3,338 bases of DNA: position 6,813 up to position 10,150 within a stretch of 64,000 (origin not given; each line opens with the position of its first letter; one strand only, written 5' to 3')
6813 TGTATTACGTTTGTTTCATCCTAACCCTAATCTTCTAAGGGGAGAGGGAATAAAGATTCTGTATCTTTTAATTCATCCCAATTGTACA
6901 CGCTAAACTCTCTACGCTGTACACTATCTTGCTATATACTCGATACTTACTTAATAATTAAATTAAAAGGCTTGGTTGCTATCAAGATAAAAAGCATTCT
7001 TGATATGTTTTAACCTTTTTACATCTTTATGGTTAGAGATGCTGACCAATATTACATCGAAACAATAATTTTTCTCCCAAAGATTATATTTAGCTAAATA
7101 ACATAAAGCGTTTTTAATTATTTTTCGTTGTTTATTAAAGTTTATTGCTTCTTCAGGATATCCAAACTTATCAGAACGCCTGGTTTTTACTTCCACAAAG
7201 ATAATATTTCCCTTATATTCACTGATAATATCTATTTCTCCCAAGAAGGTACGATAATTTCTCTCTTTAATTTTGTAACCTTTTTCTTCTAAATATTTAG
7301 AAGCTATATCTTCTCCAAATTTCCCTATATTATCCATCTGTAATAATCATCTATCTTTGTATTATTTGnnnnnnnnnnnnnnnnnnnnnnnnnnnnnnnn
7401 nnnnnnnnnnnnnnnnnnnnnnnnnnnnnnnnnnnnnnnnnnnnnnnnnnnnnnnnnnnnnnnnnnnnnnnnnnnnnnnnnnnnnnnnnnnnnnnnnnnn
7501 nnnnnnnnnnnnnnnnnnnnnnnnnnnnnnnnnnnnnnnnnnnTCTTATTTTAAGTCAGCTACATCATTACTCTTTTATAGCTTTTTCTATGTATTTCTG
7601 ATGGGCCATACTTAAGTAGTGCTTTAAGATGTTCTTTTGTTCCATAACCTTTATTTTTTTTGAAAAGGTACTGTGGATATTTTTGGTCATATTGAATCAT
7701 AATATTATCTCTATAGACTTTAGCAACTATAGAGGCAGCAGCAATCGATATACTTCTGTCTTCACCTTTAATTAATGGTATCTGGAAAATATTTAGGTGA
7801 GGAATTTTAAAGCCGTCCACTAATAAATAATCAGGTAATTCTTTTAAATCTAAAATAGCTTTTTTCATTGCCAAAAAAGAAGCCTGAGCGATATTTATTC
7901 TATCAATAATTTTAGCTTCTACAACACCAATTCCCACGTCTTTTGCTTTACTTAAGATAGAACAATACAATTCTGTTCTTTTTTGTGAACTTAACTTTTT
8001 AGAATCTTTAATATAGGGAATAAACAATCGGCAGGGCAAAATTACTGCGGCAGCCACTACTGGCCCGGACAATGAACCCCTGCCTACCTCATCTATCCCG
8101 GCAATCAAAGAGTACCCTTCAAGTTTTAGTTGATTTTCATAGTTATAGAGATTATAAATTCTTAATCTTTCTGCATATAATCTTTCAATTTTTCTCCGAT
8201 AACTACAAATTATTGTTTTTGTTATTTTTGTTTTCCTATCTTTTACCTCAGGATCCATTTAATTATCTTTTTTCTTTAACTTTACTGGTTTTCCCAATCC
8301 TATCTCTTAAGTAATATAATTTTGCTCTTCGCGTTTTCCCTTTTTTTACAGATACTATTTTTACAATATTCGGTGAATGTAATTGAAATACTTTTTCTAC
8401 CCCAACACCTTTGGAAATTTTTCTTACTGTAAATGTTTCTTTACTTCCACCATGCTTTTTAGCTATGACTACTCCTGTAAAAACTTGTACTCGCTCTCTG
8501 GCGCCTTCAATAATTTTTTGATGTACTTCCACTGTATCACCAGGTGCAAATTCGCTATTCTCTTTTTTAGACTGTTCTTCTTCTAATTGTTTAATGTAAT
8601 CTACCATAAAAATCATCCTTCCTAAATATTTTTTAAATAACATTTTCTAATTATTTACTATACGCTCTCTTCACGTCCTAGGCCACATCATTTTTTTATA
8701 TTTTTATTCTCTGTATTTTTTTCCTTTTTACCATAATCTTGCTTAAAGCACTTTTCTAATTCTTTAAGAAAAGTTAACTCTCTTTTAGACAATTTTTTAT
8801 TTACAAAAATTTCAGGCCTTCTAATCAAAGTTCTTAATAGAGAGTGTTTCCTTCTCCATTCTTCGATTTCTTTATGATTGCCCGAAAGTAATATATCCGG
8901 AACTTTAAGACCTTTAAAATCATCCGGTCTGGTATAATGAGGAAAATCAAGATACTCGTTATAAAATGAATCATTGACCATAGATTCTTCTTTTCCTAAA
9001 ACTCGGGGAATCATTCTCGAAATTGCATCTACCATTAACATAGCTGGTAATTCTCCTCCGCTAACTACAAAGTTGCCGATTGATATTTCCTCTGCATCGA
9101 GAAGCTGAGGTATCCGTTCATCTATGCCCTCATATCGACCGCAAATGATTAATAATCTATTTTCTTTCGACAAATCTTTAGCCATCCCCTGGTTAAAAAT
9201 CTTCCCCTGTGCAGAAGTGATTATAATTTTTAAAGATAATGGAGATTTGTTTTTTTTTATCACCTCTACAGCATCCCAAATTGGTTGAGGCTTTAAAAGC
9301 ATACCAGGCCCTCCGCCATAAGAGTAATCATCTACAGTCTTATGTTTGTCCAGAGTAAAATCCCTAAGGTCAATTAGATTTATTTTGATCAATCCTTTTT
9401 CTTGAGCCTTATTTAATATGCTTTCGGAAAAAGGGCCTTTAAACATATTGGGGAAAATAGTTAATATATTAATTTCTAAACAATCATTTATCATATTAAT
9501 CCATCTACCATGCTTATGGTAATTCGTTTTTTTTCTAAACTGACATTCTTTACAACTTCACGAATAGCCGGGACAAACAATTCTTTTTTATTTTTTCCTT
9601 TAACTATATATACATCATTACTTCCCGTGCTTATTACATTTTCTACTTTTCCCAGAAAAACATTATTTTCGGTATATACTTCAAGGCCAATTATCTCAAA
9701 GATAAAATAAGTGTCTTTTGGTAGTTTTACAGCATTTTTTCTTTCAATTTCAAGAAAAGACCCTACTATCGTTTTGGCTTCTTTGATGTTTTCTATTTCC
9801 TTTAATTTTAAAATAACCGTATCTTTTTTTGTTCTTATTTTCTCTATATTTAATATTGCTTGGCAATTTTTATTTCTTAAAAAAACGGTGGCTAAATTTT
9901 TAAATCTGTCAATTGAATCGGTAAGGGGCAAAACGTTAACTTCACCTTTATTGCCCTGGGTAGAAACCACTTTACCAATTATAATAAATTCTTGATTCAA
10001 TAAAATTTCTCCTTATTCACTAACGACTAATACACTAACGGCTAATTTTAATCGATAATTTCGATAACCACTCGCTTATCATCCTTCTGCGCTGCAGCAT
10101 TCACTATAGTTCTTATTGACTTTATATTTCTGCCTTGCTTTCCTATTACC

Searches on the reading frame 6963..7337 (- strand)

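Call 39: search_protein_families(library=pfam, proteins=[window:6963-7337:-], max_evalue=0.000001)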
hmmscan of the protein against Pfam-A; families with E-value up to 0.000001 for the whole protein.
window:6963-7337:- (124 aa): 1 family
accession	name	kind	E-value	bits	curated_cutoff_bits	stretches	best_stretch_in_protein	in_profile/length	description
PF02021.23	UPF0102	-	1.2e-28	99.8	23.6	1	8-98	1-80/80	Uncharacterised protein family UPF0102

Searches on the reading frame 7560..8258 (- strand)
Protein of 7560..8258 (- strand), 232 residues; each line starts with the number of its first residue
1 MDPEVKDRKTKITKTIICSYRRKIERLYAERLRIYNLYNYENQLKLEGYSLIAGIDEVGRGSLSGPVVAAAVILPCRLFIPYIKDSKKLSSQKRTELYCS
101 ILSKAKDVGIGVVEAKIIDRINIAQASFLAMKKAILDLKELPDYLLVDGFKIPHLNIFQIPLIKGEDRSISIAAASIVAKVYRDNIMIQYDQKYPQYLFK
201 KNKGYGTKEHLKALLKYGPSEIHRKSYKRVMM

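Call 39: search_protein_families(library=pfam, proteins=[window:7560-8258:-], max_evalue=0.000001)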
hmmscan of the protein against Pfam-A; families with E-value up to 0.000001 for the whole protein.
window:7560-8258:- (232 aa): 1 family
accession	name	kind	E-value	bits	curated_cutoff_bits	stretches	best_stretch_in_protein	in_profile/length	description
PF01351.25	RNase_HII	-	3.2e-38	132.1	25.8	1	53-230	1-199/199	Ribonuclease HII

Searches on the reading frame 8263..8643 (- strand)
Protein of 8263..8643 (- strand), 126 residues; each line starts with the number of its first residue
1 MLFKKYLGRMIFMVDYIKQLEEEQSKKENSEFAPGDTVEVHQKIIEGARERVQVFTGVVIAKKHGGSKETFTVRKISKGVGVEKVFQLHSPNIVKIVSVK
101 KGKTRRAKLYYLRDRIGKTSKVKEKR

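Call 39: search_protein_families(library=pfam, proteins=[window:8263-8643:-], max_evalue=0.000001)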
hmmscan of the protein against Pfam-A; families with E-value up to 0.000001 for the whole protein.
window:8263-8643:- (126 aa): 1 family
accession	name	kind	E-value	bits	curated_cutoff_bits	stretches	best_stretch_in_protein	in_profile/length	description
PF01245.26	Ribosomal_L19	-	4.4e-45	152.6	22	1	16-125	2-111/111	Ribosomal protein L19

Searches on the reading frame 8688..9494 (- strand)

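Call 39: search_protein_families(library=pfam, proteins=[window:8688-9494:-], max_evalue=0.000001)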
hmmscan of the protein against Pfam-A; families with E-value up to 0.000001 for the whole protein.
window:8688-9494:- (268 aa): 1 family
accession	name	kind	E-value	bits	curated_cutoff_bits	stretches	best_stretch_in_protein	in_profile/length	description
PF01746.26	tRNA_m1G_MT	-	1.1e-60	205.2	27.3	1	28-227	2-195/195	tRNA (Guanine-1)-methyltransferase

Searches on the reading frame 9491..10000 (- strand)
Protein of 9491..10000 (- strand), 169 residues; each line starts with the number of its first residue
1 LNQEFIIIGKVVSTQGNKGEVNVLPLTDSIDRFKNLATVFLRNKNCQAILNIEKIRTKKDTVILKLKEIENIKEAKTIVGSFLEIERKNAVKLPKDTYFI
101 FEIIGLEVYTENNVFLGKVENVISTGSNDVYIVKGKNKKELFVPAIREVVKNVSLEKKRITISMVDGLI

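Call 36: search_protein_families(library=pfam, proteins=[window:9491-10000:-], max_evalue=0.0001)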
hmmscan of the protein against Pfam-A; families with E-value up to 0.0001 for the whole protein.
window:9491-10000:- (169 aa): 3 families
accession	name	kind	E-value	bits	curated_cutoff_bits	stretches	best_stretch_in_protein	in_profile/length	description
PF01782.24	RimM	-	7e-19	68.3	23.5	1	8-88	2-83/84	RimM N-terminal domain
PF24986.1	PRC_RimM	-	5.8e-13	48.7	27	1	101-168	2-69/69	RimM PRC barrel domain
PF05239.21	PRC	-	6.1e-11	42.6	21.2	1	96-163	2-72/78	PRC-barrel domain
